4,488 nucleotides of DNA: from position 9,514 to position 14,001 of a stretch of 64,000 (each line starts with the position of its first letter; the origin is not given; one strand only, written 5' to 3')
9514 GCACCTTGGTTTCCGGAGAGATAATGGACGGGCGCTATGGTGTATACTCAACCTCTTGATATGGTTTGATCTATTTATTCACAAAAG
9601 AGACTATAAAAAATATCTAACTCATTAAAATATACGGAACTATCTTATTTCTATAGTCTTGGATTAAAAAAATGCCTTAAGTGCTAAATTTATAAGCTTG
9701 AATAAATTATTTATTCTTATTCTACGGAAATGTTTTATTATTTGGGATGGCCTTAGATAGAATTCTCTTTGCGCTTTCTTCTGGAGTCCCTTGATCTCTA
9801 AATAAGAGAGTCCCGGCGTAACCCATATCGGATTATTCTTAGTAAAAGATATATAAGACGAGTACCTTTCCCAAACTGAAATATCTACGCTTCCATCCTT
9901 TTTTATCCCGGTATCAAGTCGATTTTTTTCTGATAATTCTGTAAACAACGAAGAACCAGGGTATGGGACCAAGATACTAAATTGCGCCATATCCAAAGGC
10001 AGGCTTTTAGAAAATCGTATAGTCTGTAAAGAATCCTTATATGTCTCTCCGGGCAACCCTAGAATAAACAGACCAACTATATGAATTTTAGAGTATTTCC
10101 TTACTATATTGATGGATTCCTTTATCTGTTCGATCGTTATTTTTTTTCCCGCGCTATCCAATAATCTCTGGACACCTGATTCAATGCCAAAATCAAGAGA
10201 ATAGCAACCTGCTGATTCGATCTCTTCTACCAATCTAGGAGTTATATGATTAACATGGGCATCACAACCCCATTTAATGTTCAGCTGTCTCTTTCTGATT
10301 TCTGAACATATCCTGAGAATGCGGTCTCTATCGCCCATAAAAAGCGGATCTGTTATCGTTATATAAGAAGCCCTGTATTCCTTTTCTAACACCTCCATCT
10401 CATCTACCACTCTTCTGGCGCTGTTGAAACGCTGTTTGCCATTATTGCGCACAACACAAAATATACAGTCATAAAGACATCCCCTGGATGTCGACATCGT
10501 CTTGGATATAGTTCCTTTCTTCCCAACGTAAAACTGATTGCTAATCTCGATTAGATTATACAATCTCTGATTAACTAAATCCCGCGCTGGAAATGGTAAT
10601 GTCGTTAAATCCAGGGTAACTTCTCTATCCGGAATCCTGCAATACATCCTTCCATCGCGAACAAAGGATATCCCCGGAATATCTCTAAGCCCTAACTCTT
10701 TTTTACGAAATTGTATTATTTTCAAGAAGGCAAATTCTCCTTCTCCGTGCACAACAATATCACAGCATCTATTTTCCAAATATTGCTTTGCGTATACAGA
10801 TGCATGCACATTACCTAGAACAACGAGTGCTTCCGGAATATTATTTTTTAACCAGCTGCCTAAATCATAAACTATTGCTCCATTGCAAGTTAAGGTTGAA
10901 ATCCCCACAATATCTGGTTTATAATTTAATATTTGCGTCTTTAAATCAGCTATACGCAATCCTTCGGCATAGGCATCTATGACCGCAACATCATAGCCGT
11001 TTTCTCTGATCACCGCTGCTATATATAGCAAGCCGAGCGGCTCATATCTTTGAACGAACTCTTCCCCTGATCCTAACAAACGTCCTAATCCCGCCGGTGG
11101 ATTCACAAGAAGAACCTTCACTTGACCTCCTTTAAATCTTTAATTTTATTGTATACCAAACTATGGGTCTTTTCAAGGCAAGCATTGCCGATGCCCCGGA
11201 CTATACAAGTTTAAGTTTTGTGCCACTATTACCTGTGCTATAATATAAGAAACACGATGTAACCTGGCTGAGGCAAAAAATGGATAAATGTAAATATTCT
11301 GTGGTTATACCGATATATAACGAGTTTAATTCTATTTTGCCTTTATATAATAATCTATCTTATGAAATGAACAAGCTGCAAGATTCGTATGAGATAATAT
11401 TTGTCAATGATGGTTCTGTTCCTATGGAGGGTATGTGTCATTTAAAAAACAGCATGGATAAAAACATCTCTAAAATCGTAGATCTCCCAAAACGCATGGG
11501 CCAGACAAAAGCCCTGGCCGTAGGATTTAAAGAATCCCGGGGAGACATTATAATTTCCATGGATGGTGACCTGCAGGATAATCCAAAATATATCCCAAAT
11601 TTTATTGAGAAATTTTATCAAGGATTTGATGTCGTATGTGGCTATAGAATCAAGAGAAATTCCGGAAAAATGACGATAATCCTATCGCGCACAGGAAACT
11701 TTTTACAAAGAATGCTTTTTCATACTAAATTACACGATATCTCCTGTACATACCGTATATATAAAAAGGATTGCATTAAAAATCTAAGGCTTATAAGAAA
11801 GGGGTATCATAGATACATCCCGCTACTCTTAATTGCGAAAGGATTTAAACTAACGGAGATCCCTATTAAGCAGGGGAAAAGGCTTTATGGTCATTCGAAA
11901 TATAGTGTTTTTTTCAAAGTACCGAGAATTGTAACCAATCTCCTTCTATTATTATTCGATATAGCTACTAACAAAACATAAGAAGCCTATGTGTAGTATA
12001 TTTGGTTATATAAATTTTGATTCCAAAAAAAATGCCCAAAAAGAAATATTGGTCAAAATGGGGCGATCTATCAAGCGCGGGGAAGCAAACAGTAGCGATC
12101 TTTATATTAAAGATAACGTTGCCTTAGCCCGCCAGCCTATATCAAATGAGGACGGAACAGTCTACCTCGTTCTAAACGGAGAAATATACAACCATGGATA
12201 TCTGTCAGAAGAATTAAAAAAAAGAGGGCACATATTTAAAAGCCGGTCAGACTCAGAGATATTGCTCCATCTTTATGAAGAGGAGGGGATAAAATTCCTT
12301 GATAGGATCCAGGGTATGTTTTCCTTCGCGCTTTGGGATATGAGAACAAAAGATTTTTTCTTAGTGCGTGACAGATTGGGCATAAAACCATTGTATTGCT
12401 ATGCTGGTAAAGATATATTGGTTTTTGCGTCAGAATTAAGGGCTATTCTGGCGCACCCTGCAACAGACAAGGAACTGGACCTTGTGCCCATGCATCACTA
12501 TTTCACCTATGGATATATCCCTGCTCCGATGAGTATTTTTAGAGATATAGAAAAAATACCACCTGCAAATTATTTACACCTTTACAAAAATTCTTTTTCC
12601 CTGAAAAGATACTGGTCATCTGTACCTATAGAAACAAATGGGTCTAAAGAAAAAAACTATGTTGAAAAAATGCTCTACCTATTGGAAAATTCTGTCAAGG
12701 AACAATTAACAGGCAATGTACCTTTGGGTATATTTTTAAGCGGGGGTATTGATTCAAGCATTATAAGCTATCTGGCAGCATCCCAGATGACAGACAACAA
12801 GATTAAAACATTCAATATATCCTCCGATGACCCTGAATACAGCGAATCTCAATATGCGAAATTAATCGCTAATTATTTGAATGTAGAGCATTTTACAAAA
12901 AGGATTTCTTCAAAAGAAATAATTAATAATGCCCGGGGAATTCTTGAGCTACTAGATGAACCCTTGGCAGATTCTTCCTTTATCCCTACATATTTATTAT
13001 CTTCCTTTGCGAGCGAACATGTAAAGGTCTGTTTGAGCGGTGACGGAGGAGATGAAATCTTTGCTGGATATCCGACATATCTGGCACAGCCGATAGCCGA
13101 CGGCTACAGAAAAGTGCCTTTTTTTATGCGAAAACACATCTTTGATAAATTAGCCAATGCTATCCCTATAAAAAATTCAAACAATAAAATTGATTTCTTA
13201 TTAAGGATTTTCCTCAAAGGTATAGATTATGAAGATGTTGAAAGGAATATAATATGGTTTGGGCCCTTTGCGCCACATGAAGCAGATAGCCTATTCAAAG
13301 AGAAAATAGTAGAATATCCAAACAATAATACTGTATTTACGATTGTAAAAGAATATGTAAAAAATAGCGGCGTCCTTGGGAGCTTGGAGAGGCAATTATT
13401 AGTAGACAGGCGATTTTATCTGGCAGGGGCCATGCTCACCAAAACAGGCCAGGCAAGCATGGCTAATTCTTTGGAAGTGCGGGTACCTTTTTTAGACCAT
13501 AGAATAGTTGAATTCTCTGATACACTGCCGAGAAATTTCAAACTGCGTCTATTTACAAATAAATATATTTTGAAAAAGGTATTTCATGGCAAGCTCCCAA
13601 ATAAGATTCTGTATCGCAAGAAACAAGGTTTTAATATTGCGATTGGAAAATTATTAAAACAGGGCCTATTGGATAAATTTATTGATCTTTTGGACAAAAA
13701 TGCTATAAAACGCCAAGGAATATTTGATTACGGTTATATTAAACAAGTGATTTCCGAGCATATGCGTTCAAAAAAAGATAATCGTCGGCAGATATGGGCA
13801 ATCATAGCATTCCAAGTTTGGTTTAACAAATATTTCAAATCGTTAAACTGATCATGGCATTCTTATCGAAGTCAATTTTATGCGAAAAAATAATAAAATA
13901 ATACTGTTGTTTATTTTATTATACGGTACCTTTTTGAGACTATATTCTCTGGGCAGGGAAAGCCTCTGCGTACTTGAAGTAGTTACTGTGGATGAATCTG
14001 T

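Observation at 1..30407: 30-kb low-GC accessory cluster dense in B12-radical SAM enzymes, AsnB amidotransferases, U32 proteins, GT2/GT-C transferases and novel membrane protein families, sitting directly upstream of dnaA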

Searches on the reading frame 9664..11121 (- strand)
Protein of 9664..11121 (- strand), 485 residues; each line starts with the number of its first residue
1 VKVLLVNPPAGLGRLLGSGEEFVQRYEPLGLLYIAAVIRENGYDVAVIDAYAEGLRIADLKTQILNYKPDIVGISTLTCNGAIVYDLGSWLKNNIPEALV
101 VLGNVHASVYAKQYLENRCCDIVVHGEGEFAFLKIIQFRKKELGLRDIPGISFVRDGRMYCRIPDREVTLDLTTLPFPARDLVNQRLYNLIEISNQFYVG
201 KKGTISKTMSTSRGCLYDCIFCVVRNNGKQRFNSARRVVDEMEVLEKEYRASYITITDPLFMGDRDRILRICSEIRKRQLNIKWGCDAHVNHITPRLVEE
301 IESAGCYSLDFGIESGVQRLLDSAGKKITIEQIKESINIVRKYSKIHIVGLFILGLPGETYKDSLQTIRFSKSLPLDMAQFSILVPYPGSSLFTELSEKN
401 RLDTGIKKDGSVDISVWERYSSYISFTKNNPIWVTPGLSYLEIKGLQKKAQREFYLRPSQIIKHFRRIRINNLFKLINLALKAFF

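Call 5: search_protein_families(library=pfam, proteins=[window:9664-11121:-], max_evalue=0.01)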
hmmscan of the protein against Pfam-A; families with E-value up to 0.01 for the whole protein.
window:9664-11121:- (485 aa): 2 families
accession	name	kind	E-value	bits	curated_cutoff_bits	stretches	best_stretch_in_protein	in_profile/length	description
PF04055.27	Radical_SAM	-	1.2e-20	74.7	29.5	1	209-370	1-165/166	Radical SAM superfamily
PF02310.24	B12-binding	-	2.6e-18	66.5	32.1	1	22-133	8-118/121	B12 binding domain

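Call 8: search_protein_families(library=ncbifam, proteins=[window:9664-11121:-], max_evalue=0.001)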
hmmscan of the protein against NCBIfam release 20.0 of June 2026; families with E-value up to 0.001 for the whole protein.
window:9664-11121:- (485 aa): 28 families (the best 25 are shown)
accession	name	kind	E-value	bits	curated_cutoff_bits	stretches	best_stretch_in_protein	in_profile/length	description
TIGR02026.1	BchE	equivalog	1.2e-43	149.7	481.35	1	17-402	11-393/497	magnesium-protoporphyrin IX monomethyl ester anaerobic oxidative cyclase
NF050148.1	rSAM_ApyD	equivalog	3.6e-42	144.6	750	1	28-403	25-400/645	RiPP biosynthesis radical SAM protein ApyD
TIGR03471.1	HpnJ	equivalog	8.5e-40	137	577.6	1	28-468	34-446/472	hopanoid biosynthesis associated radical SAM protein HpnJ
TIGR04385.1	B12_rSAM_cofa1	equivalog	3e-34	119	450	1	24-368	16-358/438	B12 lower ligand biosynthesis radical SAM protein BzaD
NF038361.1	rSAM_Sden_1168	equivalog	3.2e-34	118.4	575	1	3-395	65-472/560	Sden_1168 family B12-binding radical SAM P-methyltransferase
NF033070.1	rSAM_AprD4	equivalog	1.6e-30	106.4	500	1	11-397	28-391/456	AprD4 family radical SAM diol-dehydratase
TIGR04072.2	rSAM_ladder_B12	equivalog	1e-29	103.5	360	2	196-372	172-347/443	lipid biosynthesis B12-binding/radical SAM protein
TIGR04367.1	HpnR_B12_rSAM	equivalog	3.7e-27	95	650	1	1-397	1-374/490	hopanoid C-3 methylase HpnR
TIGR04014.1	B12_SAM_MJ_0865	equivalog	6.8e-26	91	360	1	30-401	13-363/434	methyl-coenzyme M reductase glutamine C-methyltransferase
TIGR04479.1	bcpD_PhpK_rSAM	subfamily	1.6e-24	86.2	600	1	29-371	73-406/504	PhpK family radical SAM P-methyltransferase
TIGR04295.1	B12_rSAM_oligo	hypoth_equivalog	8.7e-21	74.1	400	1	26-356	23-344/422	TIGR04295 family B12-binding domain-containing radical SAM protein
TIGR04013.1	B12_SAM_MJ_1487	hypoth_equivalog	8.8e-20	70.9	251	1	56-394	31-355/382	TIGR04013 family B12-binding domain/radical SAM domain-containing protein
NF033712.0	B12_rSAM_KedN5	subfamily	7.1e-19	67.5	700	1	48-261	41-251/624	KedN5 family methylcobalamin-dependent radical SAM C-methyltransferase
TIGR03975.1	rSAM_ocin_1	subfamily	2.1e-18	66.2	281.85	1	57-363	117-419/606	RiPP maturation radical SAM C-methyltransferase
NF040542.1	rSAM_RCCLKC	equivalog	1.7e-17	63.7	450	1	22-365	7-341/423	arsinothricin biosynthesis radical SAM protein ArsL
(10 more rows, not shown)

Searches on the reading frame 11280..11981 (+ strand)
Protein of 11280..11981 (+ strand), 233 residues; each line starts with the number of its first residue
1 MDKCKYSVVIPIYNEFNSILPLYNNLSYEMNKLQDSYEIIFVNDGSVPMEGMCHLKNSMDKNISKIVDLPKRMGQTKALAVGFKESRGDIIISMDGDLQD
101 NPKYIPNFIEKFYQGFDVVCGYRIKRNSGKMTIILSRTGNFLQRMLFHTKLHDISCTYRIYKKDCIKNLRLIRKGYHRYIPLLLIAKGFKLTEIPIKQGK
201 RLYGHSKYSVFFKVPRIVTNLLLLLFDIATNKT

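Call 6: search_protein_families(library=pfam, proteins=[window:11280-11981:+], max_evalue=0.01)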
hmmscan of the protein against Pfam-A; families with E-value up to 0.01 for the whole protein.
window:11280-11981:+ (233 aa): 1 family
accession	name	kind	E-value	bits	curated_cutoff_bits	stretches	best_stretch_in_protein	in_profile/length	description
PF00535.33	Glycos_transf_2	-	8.4e-23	81.6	23.3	1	7-168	1-166/168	Glycosyl transferase family 2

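Call 9: search_protein_families(library=ncbifam, proteins=[window:11280-11981:+], max_evalue=0.001)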
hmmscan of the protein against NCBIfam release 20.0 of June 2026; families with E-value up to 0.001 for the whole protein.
window:11280-11981:+ (233 aa): 12 families
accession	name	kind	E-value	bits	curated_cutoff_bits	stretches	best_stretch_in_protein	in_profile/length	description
NF007986.1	PRK10714.1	equivalog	6.7e-33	114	529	1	5-221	7-222/316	undecaprenyl-phosphate 4-deoxy-4-formamido-L-arabinose transferase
NF047588.1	GlcsyltransPgfSStrep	equivalog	1.2e-29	103.5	500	1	5-210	2-207/308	glycosyltransferase PgfS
TIGR04182.1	glyco_TIGR04182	equivalog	1.8e-11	44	325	1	7-202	3-194/293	S-layer glycoprotein N-glycosyltransferase AglJ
NF041391.1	DPhHxTase_Halo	equivalog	1.5e-10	40.4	375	1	67-205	49-189/213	dolichyl-phosphate hexose transferase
TIGR03937.1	PgaC_IcaA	equivalog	3.4e-09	36.2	422.3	1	5-114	46-152/407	poly-beta-1,6-N-acetyl-D-glucosamine synthase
NF041875.1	EPS_EpsD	equivalog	1.4e-08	34.6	370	1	7-124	2-116/325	exopolysaccharide biosynthesis glycosyltransferase EpsD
TIGR03965.1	mycofact_glyco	equivalog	1.6e-06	27.3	280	1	6-115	76-182/467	mycofactocin biosynthesis glycosyltransferase MftF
TIGR04242.1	nodulat_NodC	equivalog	3.8e-05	22.8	550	1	7-108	51-152/395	chitooligosaccharide synthase NodC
NF007482.0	PRK10073.1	equivalog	0.00016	20.8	423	1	3-103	5-101/334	glycosyltransferase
TIGR04283.1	glyco_like_mftF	equivalog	0.00021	21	182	1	7-125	2-110/221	TIGR04283 family arsenosugar biosynthesis glycosyltransferase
TIGR03111.1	glyc2_xrt_Gpos1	hypoth_equivalog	0.00021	20.2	363.95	1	7-120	52-164/439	TIGR03111 family XrtG-associated glycosyltransferase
NF010496.0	PRK13915.1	equivalog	0.0007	18.8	262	0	5-112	32-142/307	glucosyl-3-phosphoglycerate synthase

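Call 97: search_solved_structures(query=window:11280-11981:+, max_evalue=0.001)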
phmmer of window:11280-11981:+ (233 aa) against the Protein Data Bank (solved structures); distinct sequences matched with E-value up to 0.001: 9.
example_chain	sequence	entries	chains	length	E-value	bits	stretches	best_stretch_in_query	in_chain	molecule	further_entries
9bhc_C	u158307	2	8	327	1.5e-26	96.5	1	5-221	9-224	Undecaprenyl-phosphate 4-deoxy-4-formamido-L-arabinose transferase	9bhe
8vxh_A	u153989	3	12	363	2.1e-26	96.1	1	5-221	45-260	Undecaprenyl-phosphate 4-deoxy-4-formamido-L-arabinose transferase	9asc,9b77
9hwj_A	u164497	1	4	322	9.8e-25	90.6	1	5-221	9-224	Undecaprenyl-phosphate 4-deoxy-4-formamido-L-arabinose transferase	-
5mlz_A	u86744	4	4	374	6.1e-18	68.4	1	4-209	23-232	Dolichol monophosphate mannose synthase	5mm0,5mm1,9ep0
5ekp_C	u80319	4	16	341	2.4e-17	66.4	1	5-209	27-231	Uncharacterized glycosyltransferase sll0501 | Glycosyltransferase sll0501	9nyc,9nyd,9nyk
9nye_A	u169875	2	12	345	2.5e-17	66.4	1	5-209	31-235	Glycosyltransferase sll0501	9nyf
5eke_A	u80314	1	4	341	2.5e-17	66.4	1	5-209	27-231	Uncharacterized glycosyltransferase sll0501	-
6p61_A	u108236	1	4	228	0.00037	23.3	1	7-123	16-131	Glycosyltransferase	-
9jma_A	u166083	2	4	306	0.00048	22.9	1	7-119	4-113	GalNAc(5)-diNAcBac-PP-undecaprenol beta-1,3-glucosyltransferase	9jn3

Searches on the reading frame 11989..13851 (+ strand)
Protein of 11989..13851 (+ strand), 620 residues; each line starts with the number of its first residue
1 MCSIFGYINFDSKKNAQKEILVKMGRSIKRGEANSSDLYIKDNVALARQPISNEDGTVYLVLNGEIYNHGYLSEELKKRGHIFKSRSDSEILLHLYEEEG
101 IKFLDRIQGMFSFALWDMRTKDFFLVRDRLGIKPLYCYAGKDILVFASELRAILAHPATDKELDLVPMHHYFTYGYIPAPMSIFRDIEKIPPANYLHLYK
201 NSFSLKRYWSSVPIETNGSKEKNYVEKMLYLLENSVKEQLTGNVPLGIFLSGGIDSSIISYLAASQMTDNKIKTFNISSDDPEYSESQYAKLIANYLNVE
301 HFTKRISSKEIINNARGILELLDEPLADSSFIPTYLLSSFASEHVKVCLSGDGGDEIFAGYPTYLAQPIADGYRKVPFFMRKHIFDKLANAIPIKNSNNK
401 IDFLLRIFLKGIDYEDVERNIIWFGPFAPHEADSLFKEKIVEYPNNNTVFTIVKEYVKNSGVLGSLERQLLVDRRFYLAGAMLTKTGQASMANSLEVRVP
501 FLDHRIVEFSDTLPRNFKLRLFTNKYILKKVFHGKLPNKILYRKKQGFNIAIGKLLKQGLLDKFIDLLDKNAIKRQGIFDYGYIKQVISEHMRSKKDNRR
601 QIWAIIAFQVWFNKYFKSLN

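Call 6: search_protein_families(library=pfam, proteins=[window:11989-13851:+], max_evalue=0.01)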
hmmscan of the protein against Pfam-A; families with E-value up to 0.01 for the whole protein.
window:11989-13851:+ (620 aa): 5 families
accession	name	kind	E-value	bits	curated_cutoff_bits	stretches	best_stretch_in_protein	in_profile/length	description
PF00733.27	Asn_synthase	-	2.2e-83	281.3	21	1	230-612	4-353/354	Asparagine synthase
PF13537.11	GATase_7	-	1.7e-39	135.1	25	1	38-155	4-123/123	Glutamine amidotransferase domain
PF13522.11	GATase_6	-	1.4e-33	116.1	27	1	40-149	21-130/130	Glutamine amidotransferase domain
PF02540.23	NAD_synthase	-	1.3e-05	24.9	21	1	225-363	2-139/242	NAD synthase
PF06508.19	QueC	-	0.00075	19.5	22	1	249-313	5-68/210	Queuosine biosynthesis protein QueC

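Call 9: search_protein_families(library=ncbifam, proteins=[window:11989-13851:+], max_evalue=0.001)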
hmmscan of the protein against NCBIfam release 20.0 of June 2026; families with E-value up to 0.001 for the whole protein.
window:11989-13851:+ (620 aa): 13 families
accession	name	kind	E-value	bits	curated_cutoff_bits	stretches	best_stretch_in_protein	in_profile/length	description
TIGR03108.1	eps_aminotran_1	hypoth_equivalog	5.8e-144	481.1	816.9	1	1-612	1-625/628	XrtA/PEP-CTERM system amidotransferase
TIGR01536.1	asn_synth_AEB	equivalog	3.1e-119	399.3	267.1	1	39-548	54-517/517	asparagine synthase (glutamine-hydrolyzing)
TIGR03104.1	trio_amidotrans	equivalog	3.6e-97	326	570.1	2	1-367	1-386/589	N-acetylglutaminylglutamine amidotransferase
NF006949.0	PRK09431.1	equivalog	3.2e-80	270.2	499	3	1-159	1-171/554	asparagine synthase B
NF033535.1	lass_lactam_cya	exception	1.8e-60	205.2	525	2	1-366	1-384/668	lasso peptide isopeptide bond-forming cyclase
NF033561.1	macrolact_Ik_Al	subfamily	3.4e-19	68.9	300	1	117-370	87-343/561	albusnodin/ikarugamycin family macrolactam cyclase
TIGR01134.1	purF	equivalog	8.2e-10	38.6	350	1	48-153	84-199/432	amidophosphoribosyltransferase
NF001484.0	PRK00331.1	subfamily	1.2e-09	37.1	381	1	50-157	87-202/601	isomerizing glutamine--fructose-6-phosphate transaminase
TIGR01135.1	glmS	equivalog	1.5e-09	37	418.05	1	50-157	86-201/607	glutamine--fructose-6-phosphate transaminase (isomerizing)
NF010587.0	PRK13980.1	equivalog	1.5e-05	24.3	255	1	224-307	14-95/267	NAD+ synthase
TIGR00552.1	nadE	equivalog_domain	2.1e-05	23.9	63.65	1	222-362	3-146/251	NAD(+) synthase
TIGR00268.2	TIGR00268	equivalog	5.1e-05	22.7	150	1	234-311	4-84/259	ATP-dependent sacrificial sulfur transferase LarE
NF002048.0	PRK00876.1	subfamily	6.4e-05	21.9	313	1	227-308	22-102/330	NAD(+) synthase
